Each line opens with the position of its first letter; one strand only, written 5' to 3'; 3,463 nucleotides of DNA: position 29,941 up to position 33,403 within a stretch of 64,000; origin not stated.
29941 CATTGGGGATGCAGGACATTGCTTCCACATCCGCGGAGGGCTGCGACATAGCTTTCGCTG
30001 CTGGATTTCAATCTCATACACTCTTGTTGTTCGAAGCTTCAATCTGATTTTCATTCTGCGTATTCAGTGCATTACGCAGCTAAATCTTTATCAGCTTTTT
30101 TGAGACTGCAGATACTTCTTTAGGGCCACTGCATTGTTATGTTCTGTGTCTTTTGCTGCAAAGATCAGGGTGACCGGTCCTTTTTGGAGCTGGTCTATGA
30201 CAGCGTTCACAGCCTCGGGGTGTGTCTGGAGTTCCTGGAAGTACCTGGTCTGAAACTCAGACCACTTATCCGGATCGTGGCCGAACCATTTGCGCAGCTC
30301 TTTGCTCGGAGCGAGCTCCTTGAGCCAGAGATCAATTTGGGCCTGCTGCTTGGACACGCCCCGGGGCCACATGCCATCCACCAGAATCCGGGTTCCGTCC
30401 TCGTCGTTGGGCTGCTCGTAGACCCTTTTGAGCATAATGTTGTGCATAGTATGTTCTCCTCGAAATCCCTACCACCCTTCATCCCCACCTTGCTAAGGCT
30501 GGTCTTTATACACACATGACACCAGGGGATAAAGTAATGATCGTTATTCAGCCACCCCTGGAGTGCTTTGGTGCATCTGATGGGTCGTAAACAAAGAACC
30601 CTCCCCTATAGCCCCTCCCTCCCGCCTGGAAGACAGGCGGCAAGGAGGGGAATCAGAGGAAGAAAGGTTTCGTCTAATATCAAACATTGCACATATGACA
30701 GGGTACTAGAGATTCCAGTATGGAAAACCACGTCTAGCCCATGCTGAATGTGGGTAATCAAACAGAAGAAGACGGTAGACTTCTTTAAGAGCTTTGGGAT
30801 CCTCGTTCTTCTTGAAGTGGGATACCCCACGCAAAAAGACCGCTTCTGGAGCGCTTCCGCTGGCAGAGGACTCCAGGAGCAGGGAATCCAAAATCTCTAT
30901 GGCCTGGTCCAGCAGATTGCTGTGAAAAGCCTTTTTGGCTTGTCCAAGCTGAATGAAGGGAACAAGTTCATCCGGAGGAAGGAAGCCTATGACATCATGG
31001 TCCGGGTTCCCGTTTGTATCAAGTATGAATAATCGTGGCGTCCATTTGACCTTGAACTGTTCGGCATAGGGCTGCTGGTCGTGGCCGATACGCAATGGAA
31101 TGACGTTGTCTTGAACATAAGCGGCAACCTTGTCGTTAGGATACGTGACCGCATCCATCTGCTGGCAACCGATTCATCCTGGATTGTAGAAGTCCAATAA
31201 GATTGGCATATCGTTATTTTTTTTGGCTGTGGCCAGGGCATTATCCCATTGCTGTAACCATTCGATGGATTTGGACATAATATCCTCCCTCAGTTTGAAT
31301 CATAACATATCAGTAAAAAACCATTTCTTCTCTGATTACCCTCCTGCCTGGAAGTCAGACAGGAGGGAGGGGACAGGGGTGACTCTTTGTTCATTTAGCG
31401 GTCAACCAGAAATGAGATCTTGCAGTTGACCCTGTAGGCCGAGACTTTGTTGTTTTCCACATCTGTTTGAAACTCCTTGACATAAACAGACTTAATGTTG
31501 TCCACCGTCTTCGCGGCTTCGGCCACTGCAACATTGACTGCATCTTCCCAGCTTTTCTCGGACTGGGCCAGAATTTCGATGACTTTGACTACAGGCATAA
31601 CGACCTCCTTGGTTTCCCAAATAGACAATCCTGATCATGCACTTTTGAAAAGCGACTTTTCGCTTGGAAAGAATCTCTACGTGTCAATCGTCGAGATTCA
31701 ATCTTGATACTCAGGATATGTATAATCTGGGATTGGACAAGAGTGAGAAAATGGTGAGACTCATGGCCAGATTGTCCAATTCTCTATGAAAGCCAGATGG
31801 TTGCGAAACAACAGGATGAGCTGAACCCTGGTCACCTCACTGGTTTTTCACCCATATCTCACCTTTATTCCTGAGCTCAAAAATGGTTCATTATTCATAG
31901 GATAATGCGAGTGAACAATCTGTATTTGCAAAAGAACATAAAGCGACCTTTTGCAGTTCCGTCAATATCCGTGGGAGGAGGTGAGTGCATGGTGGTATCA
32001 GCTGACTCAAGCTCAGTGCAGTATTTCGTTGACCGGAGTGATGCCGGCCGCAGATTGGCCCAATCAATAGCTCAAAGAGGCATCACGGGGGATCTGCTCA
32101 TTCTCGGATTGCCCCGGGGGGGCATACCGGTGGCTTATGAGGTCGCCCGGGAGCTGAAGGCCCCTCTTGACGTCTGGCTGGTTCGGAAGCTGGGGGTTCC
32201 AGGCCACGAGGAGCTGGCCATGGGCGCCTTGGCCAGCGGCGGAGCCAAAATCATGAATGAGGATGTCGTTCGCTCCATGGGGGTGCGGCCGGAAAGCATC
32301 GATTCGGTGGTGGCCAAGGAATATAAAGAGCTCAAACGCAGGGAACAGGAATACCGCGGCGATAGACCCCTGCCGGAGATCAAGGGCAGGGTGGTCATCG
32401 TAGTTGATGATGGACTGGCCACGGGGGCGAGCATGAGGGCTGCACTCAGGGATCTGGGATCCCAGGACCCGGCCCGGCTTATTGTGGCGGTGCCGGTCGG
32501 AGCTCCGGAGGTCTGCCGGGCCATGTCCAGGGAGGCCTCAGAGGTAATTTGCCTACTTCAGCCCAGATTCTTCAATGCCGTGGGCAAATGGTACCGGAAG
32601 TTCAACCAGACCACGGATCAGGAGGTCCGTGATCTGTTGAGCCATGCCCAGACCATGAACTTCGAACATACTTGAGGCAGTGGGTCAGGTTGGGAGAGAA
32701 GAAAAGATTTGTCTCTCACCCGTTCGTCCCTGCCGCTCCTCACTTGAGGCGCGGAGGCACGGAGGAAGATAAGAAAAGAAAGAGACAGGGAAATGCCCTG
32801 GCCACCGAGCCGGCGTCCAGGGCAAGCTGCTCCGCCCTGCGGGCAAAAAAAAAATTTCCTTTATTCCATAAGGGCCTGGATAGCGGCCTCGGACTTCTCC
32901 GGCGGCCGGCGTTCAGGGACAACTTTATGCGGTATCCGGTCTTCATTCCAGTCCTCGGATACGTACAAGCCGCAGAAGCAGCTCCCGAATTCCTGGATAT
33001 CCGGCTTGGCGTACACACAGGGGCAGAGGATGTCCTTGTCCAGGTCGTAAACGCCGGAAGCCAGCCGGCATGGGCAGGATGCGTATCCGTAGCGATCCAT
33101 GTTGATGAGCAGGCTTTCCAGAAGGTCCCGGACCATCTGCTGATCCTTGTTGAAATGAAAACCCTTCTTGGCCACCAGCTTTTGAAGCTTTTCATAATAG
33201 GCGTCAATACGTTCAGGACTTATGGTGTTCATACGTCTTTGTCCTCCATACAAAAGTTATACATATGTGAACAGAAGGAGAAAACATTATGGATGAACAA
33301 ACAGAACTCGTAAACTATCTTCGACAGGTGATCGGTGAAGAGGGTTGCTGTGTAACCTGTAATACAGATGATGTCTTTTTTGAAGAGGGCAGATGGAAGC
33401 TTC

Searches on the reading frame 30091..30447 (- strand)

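Call 48: search_protein_families(library=pfam, proteins=[window:30091-30447:-], max_evalue=0.001)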
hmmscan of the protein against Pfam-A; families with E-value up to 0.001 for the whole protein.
window:30091-30447:- (118 aa): 3 families
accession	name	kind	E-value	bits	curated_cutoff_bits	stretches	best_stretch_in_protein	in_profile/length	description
PF22752.1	DUF488-N3i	-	3.6e-40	138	27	1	4-116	2-114/131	Inactive DUF488-N3 subclade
PF04343.18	DUF488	-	1.4e-33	116.5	22.2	1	6-113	2-121/121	Domain of unknown function DUF488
PF22751.1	DUF488-N3a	-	6.1e-25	88.3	27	1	5-116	2-117/118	Active DUF488-N3 subclade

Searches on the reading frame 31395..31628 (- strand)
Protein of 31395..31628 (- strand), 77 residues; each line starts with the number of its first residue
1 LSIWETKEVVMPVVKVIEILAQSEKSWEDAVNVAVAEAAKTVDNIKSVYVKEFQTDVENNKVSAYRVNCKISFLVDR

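Call 48: search_protein_families(library=pfam, proteins=[window:31395-31628:-], max_evalue=0.001)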
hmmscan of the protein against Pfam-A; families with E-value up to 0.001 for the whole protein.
window:31395-31628:- (77 aa): 1 family
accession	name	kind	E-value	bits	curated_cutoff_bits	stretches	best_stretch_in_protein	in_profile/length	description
PF07311.17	Dodecin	-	4.1e-26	91.5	22.5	1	13-76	1-64/64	Dodecin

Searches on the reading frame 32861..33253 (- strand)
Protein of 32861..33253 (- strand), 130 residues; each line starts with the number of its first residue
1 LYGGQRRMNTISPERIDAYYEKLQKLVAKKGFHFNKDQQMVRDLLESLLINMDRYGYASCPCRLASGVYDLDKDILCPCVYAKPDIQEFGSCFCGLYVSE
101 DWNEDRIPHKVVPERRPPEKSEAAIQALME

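Call 48: search_protein_families(library=pfam, proteins=[window:32861-33253:-], max_evalue=0.001)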
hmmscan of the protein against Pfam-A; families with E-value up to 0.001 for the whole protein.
window:32861-33253:- (130 aa): 1 family
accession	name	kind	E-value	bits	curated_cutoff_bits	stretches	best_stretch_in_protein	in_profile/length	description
PF02943.20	FeThRed_B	-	1.3e-20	73.9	22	1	19-105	5-93/106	Ferredoxin thioredoxin reductase catalytic beta chain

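Call 53: search_protein_families(library=ncbifam, proteins=[window:32861-33253:-], max_evalue=1e-10)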
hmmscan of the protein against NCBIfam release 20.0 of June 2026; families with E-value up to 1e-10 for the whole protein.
window:32861-33253:- (130 aa): 1 family
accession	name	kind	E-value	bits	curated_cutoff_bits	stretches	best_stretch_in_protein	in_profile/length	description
NF041072.1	FtrB_double_U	equivalog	2.3e-13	50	160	1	24-102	17-95/121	FtrB family double-selenoprotein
